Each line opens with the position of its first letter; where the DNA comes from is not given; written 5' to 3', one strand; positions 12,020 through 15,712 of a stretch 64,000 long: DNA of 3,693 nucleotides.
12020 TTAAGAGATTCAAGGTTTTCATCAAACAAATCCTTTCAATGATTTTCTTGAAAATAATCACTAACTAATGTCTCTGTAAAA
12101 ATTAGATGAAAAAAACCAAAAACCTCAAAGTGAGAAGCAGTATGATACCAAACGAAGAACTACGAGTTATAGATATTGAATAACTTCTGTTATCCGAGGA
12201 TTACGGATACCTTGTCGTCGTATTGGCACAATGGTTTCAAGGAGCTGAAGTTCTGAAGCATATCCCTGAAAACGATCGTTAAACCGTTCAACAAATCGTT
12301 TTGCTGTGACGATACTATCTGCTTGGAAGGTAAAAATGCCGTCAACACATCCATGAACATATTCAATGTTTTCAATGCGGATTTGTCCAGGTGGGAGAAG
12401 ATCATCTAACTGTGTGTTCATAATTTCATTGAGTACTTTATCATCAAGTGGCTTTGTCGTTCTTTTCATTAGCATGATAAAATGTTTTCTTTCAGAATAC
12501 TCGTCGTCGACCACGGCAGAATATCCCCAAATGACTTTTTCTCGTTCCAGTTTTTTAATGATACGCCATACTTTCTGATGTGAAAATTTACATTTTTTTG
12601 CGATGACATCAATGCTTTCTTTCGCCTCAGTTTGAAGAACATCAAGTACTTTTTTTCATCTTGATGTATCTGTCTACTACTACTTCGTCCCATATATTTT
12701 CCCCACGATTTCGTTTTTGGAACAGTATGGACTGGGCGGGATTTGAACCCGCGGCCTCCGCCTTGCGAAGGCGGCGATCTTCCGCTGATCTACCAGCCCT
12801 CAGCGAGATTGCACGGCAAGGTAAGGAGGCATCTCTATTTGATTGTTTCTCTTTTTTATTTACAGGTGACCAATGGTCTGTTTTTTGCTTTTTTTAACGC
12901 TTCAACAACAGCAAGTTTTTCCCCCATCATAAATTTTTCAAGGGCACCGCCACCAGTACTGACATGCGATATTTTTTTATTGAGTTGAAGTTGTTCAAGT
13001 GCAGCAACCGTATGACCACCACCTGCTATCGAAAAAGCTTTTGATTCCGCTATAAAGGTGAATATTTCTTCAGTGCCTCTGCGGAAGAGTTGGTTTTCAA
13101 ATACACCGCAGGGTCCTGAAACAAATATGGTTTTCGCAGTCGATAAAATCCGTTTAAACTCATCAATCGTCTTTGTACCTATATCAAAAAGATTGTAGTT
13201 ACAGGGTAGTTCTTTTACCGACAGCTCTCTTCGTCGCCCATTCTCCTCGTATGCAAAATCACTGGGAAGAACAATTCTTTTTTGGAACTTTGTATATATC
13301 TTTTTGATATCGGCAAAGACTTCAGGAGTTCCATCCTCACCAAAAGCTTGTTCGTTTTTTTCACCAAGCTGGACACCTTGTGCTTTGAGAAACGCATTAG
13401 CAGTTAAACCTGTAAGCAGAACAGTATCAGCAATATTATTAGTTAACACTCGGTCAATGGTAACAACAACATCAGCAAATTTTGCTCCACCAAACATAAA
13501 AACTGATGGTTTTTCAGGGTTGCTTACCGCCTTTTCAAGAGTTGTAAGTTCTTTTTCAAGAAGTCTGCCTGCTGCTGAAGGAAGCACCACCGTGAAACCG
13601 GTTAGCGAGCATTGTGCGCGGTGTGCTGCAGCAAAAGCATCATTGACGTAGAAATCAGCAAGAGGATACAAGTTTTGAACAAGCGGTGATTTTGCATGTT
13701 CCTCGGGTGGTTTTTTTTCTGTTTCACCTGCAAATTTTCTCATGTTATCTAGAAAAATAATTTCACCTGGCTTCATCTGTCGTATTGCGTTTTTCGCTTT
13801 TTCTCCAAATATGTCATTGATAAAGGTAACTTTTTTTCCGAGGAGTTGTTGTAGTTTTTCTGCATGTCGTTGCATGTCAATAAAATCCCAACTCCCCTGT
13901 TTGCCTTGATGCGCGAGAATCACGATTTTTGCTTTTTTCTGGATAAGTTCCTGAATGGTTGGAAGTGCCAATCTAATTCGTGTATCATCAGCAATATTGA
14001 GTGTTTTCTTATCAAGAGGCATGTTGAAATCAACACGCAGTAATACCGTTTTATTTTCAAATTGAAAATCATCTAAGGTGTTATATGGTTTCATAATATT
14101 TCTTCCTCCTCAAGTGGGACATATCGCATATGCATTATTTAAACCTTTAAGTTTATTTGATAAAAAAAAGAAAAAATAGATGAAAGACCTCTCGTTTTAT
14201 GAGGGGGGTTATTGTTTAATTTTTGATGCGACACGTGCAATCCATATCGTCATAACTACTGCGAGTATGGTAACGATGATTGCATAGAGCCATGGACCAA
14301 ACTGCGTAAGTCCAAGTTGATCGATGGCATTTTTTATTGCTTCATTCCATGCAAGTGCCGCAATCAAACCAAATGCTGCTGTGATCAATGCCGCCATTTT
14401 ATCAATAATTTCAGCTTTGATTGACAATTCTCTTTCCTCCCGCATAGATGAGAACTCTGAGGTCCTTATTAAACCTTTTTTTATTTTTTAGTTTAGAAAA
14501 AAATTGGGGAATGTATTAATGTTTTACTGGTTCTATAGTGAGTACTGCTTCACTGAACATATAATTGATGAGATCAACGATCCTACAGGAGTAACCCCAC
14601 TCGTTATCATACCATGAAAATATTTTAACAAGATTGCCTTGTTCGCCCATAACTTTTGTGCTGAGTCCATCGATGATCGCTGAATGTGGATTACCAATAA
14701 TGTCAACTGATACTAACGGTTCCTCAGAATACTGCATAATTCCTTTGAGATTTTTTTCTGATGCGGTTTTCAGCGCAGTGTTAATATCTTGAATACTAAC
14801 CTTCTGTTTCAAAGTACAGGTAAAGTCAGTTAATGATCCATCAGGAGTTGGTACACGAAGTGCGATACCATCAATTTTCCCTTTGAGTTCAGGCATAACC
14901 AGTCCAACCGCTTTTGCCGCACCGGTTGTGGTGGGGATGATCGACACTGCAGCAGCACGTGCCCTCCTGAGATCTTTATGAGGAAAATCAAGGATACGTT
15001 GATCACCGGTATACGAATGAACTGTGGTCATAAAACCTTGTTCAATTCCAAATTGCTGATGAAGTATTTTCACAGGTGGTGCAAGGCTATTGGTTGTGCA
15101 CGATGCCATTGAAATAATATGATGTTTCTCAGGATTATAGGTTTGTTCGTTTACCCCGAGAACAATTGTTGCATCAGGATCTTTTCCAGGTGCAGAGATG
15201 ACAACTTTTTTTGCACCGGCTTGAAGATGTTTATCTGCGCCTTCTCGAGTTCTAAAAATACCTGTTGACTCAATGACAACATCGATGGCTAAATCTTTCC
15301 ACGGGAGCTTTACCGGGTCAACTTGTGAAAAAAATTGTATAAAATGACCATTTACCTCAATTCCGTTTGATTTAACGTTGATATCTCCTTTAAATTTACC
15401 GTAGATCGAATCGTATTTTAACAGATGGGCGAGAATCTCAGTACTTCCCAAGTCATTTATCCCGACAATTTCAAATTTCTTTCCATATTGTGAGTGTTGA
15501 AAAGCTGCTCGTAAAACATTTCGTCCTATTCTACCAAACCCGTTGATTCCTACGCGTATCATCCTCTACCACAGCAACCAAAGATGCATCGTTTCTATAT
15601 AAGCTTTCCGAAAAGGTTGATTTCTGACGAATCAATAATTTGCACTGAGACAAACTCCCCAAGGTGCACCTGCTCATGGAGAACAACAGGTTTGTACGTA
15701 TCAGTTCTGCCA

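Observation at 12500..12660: Lrp/AsnC regulator gene interrupted by a +1 frameshift in an A7 homopolymer three codons after its start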

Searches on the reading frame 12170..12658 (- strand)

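Call 7: search_protein_families(library=pfam, proteins=[window:12170-12658:-], max_evalue=0.1)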
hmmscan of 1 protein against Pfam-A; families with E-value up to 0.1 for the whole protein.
seq(163 aa): 4 families
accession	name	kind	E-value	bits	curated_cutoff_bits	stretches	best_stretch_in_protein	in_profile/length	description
PF13412.12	HTH_24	-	2.8e-06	27.2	21.9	1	2-43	6-47/48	Winged helix-turn-helix DNA-binding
PF13404.12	HTH_AsnC-type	-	0.005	17.1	27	1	3-38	7-42/42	AsnC-type helix-turn-helix domain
PF13384.12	HTH_23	-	0.027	14.7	24.6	1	11-38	15-42/50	Homeodomain-like domain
PF15978.11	TnsD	-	0.095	12.2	32.4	0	5-68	191-254/355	Tn7-like transposition protein D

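Call 8: find_homologous_proteins(query=window:12170-12658:-)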
Query seq(163 aa) (163 aa): 58 proteins with E <= 0.001 among 91 candidates.
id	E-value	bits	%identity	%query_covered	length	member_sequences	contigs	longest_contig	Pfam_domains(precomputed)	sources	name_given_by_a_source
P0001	5.4e-82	291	80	99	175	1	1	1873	PF13412.13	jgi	jgi:DNA-binding Lrp family transcriptional regulator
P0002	5.0e-70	252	68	99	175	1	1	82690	PF13412.13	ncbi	-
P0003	1.5e-68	248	99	71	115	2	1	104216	-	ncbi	ncbi:MAG: hypothetical protein QXL17_00080 [Candidatus Thermoplasmatota archaeon]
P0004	6.4e-67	242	67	99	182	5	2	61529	PF13412.13,PF13404.13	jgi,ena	jgi:DNA-binding Lrp family transcriptional regulator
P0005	4.4e-64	233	66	99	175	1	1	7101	PF13412.13,PF13404.13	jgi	jgi:DNA-binding Lrp family transcriptional regulator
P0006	5.7e-64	233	64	99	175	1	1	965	PF13412.13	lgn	-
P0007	3.9e-63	230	67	99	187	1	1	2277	PF13412.13,PF13404.13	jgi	jgi:DNA-binding Lrp family transcriptional regulator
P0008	1.3e-62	228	64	99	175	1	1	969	PF13412.13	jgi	jgi:DNA-binding Lrp family transcriptional regulator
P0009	2.3e-62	228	64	99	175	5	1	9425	PF13412.13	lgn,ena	-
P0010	2.9e-62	227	65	99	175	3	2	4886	PF13412.13,PF13404.13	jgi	-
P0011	3.8e-62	227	65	99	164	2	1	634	PF13412.13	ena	-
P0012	1.3e-61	225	64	99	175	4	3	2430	PF13412.13,PF13404.13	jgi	jgi:DNA-binding Lrp family transcriptional regulator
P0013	3.6e-61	224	61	99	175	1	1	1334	PF13412.13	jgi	-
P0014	3.8e-61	224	64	99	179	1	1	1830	PF13412.13,PF13404.13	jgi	jgi:DNA-binding Lrp family transcriptional regulator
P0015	2.0e-60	221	63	99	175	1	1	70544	PF13412.13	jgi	jgi:DNA-binding Lrp family transcriptional regulator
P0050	1.2e-43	167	79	58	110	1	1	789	PF13412.13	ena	-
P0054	1.4e-36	144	66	63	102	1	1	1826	-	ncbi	-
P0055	2.0e-32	130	62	63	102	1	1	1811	-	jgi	jgi:hypothetical protein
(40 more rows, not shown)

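Call 16: find_encoding_contigs(protein=P0003, flank=1500, max_places=6)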
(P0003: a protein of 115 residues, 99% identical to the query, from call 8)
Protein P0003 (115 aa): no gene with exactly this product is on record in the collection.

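Call 17: find_encoding_contigs(protein=P0001, flank=3000, max_places=4)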
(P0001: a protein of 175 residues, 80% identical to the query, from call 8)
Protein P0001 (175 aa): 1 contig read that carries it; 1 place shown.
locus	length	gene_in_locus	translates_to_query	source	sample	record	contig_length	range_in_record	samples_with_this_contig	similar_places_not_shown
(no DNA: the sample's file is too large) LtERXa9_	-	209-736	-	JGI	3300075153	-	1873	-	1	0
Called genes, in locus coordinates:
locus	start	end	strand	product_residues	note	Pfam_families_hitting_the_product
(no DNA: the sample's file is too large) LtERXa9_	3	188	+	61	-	?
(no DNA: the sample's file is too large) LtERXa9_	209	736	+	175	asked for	PF13412:HTH_24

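Call 18: find_encoding_contigs(protein=P0002, flank=3000, max_places=4)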
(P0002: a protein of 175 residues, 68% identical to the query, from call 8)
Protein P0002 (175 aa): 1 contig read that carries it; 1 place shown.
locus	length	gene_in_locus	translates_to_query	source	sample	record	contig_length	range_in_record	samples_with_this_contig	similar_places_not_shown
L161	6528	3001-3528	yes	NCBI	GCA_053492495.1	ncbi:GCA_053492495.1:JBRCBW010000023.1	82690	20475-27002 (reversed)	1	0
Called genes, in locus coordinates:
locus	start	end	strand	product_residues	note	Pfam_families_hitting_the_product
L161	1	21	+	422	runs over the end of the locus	PF00919:UPF0004, PF04055:Radical_SAM, PF01938:TRAM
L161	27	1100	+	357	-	PF00044:Gp_dh_N, PF02800:Gp_dh_C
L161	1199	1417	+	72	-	PF18898:DUF5654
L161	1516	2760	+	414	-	PF00162:PGK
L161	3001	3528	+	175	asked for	PF13412:HTH_24 (weak)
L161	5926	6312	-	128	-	-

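Call 19: find_encoding_contigs(protein=P0011, flank=1000, max_places=4)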
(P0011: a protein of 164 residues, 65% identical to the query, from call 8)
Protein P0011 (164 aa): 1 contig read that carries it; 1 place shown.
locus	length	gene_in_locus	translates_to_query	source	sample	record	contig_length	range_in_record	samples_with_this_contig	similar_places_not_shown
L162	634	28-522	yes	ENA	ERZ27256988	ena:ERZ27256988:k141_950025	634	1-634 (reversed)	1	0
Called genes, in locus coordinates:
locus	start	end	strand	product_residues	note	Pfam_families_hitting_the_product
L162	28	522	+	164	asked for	PF13412:HTH_24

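Call 20: find_encoding_contigs(protein=P0050, flank=1000, max_places=4)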
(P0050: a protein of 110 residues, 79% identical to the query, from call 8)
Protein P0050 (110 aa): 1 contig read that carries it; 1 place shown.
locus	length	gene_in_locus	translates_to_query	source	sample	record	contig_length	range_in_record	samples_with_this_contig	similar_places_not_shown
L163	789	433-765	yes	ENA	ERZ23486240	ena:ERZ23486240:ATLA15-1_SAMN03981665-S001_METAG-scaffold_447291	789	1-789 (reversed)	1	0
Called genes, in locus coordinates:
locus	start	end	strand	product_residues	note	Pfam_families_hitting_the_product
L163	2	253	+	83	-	?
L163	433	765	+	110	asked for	PF13412:HTH_24 (weak)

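Call 28: list_cluster_members(proteins=[P0003, window:12472-12693:-, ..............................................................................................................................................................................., window:12170-12658:-])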
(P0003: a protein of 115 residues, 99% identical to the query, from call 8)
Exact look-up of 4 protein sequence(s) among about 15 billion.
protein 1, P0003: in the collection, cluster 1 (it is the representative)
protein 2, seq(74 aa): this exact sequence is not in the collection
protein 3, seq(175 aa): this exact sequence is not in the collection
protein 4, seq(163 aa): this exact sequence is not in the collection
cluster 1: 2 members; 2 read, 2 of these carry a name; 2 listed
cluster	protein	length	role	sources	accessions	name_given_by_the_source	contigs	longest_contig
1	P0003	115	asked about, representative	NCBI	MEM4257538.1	MAG: hypothetical protein QXL17_00080 [Candidatus Thermoplasmatota archaeon]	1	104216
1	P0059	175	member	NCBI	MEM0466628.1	MAG: Lrp/AsnC family transcriptional regulator [Candidatus Thermoplasmatota archaeon]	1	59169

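Call 31: find_encoding_contigs(protein=P0059, flank=6000, max_places=4)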
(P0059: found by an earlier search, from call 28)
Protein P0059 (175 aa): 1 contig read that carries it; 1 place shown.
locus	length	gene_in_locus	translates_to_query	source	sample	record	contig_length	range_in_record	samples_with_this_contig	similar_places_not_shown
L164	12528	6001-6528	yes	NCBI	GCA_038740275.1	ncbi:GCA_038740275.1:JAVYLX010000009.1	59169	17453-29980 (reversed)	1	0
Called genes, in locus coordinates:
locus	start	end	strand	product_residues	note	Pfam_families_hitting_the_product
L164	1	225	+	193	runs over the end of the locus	PF00156:Pribosyltran, PF24390:PRTase-CE (weak)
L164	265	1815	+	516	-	PF01921:tRNA-synt_1f, PF09334:tRNA-synt_1g (faint), PF19269:Anticodon_2 (faint)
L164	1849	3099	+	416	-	PF00919:UPF0004, PF04055:Radical_SAM, PF01938:TRAM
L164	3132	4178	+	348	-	PF00044:Gp_dh_N, PF02800:Gp_dh_C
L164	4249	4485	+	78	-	PF18898:DUF5654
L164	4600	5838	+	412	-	PF00162:PGK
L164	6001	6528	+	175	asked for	PF13412:HTH_24 (weak)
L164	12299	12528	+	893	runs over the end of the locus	-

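Call 38: find_encoding_contigs(protein=P0054, flank=1500, max_places=3)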
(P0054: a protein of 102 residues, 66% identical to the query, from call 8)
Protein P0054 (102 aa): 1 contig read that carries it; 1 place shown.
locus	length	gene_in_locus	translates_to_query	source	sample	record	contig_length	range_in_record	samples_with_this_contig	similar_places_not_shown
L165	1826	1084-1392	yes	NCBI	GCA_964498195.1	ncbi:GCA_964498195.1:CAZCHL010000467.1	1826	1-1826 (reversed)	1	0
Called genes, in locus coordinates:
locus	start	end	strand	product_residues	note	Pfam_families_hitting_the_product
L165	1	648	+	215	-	?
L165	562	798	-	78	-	-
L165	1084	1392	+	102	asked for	-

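Call 39: find_encoding_contigs(protein=P0055, flank=1500, max_places=3)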
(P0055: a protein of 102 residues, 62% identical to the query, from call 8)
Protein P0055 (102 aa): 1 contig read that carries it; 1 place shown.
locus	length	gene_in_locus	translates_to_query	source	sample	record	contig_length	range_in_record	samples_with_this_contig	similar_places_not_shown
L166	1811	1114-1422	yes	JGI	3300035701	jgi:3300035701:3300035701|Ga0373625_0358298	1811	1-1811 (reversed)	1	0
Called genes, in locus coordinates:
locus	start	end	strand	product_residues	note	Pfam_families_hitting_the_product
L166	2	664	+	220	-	?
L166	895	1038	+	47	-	PF13404:HTH_AsnC-type (faint), PF13412:HTH_24 (weak)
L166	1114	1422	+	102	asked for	-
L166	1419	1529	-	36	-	-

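Call 62: search_protein_families(library=ncbifam, proteins=[P0059], max_evalue=0.1)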
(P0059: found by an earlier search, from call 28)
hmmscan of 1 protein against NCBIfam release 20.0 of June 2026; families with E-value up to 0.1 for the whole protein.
P0059 (175 aa): 14 families
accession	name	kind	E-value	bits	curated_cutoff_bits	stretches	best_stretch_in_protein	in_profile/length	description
NF041395.1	TranRegLrpA1_Halo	equivalog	1.8e-08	34.5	250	1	12-65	6-59/142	HTH-type transcriptional regulator LrpA1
NF040947.1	trans_reg_LysM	equivalog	1.8e-05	24.5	180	1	12-93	4-83/136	HTH-type transcriptional regulator LysM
NF008370.0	PRK11169.1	equivalog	4e-05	23.4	233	1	4-74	7-77/164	leucine-responsive transcriptional regulator Lrp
TIGR01884.1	cas_HTH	subfamily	0.0014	18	60.2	1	7-55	138-186/202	CRISPR-associated CARF protein Csa3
NF040820.1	trans_reg_LrpA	equivalog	0.0026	17.7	250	1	11-65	4-58/141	HTH-type transcriptional regulator LrpA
NF003210.0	PRK04172.1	equivalog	0.003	16.4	350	1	8-55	3-50/496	phenylalanine--tRNA ligase subunit alpha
NF053814.1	teico_TcaR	equivalog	0.016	15.3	170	1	8-113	35-137/151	MarR family transcriptional regulator TcaR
NF053606.1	Sta1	subfamily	0.026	14.6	80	1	9-55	18-64/100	Sta1 family transcriptional regulator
NF040708.3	Siroheme_Dcarb_AhbA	equivalog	0.026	14.3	140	1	14-65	2-56/144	siroheme decarboxylase subunit alpha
NF002795.0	PRK02929.1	equivalog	0.03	13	622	1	2-105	20-116/499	L-arabinose isomerase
NF053758.1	ChrTpTrnRegChrS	equivalog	0.031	14.1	250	1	7-64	10-67/158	chromate efflux transcriptional regulator ChrS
TIGR02337.1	HpaR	equivalog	0.054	13.3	121.2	1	10-84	27-97/130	homoprotocatechuate degradation operon regulator HpaR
NF008384.0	PRK11179.1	equivalog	0.065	13.1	227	0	6-63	4-61/153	transcriptional regulator AsnC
NF041396.1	TranRegLrp_Halo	equivalog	0.079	12.8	190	0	14-65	8-59/149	HTH-type transcriptional regulator Lrp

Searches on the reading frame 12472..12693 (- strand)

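Call 62: search_protein_families(library=ncbifam, proteins=[P0059], max_evalue=0.1)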
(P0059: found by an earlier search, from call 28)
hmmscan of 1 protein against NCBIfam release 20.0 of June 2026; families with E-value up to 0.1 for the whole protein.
P0059 (175 aa): 14 families
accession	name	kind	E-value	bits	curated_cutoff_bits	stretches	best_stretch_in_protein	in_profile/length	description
NF041395.1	TranRegLrpA1_Halo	equivalog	1.8e-08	34.5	250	1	12-65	6-59/142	HTH-type transcriptional regulator LrpA1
NF040947.1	trans_reg_LysM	equivalog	1.8e-05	24.5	180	1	12-93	4-83/136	HTH-type transcriptional regulator LysM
NF008370.0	PRK11169.1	equivalog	4e-05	23.4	233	1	4-74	7-77/164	leucine-responsive transcriptional regulator Lrp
TIGR01884.1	cas_HTH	subfamily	0.0014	18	60.2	1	7-55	138-186/202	CRISPR-associated CARF protein Csa3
NF040820.1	trans_reg_LrpA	equivalog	0.0026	17.7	250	1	11-65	4-58/141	HTH-type transcriptional regulator LrpA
NF003210.0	PRK04172.1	equivalog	0.003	16.4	350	1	8-55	3-50/496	phenylalanine--tRNA ligase subunit alpha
NF053814.1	teico_TcaR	equivalog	0.016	15.3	170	1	8-113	35-137/151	MarR family transcriptional regulator TcaR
NF053606.1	Sta1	subfamily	0.026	14.6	80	1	9-55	18-64/100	Sta1 family transcriptional regulator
NF040708.3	Siroheme_Dcarb_AhbA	equivalog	0.026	14.3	140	1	14-65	2-56/144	siroheme decarboxylase subunit alpha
NF002795.0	PRK02929.1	equivalog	0.03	13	622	1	2-105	20-116/499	L-arabinose isomerase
NF053758.1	ChrTpTrnRegChrS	equivalog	0.031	14.1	250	1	7-64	10-67/158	chromate efflux transcriptional regulator ChrS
TIGR02337.1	HpaR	equivalog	0.054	13.3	121.2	1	10-84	27-97/130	homoprotocatechuate degradation operon regulator HpaR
NF008384.0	PRK11179.1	equivalog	0.065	13.1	227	0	6-63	4-61/153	transcriptional regulator AsnC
NF041396.1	TranRegLrp_Halo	equivalog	0.079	12.8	190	0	14-65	8-59/149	HTH-type transcriptional regulator Lrp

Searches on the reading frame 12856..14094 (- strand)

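Call 27: search_protein_families(library=pfam, proteins=[window:12856-14094:-], max_evalue=0.01)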
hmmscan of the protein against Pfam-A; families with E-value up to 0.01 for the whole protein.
window:12856-14094:- (412 aa): 2 families
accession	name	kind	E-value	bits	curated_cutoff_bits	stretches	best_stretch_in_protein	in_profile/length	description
PF00162.24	PGK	-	4.4e-121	404.9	27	1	7-392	1-379/379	Phosphoglycerate kinase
PF01358.24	PARP_regulatory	-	0.002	17.5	25.4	1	68-127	86-144/292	Poly A polymerase regulatory subunit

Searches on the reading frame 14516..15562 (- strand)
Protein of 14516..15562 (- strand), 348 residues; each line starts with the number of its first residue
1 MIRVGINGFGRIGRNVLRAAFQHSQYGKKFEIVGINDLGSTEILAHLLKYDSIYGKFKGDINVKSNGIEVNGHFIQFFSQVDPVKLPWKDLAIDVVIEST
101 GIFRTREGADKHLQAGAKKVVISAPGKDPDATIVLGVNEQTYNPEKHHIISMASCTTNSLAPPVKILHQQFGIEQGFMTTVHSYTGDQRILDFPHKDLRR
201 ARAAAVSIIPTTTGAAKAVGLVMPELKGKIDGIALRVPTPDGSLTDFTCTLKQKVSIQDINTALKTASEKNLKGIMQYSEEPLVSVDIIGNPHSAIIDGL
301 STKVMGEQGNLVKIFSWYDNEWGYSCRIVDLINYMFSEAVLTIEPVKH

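Call 27: search_protein_families(library=pfam, proteins=[window:14516-15562:-], max_evalue=0.01)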
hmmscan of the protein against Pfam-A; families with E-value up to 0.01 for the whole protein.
window:14516-15562:- (348 aa): 2 families
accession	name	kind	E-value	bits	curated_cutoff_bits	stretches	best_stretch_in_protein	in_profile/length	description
PF02800.25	Gp_dh_C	-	1.6e-65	219.9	24.4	1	160-318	1-158/158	Glyceraldehyde 3-phosphate dehydrogenase, C-terminal domain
PF00044.30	Gp_dh_N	-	8.3e-37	126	31.7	1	2-105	1-100/101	Glyceraldehyde 3-phosphate dehydrogenase, NAD binding domain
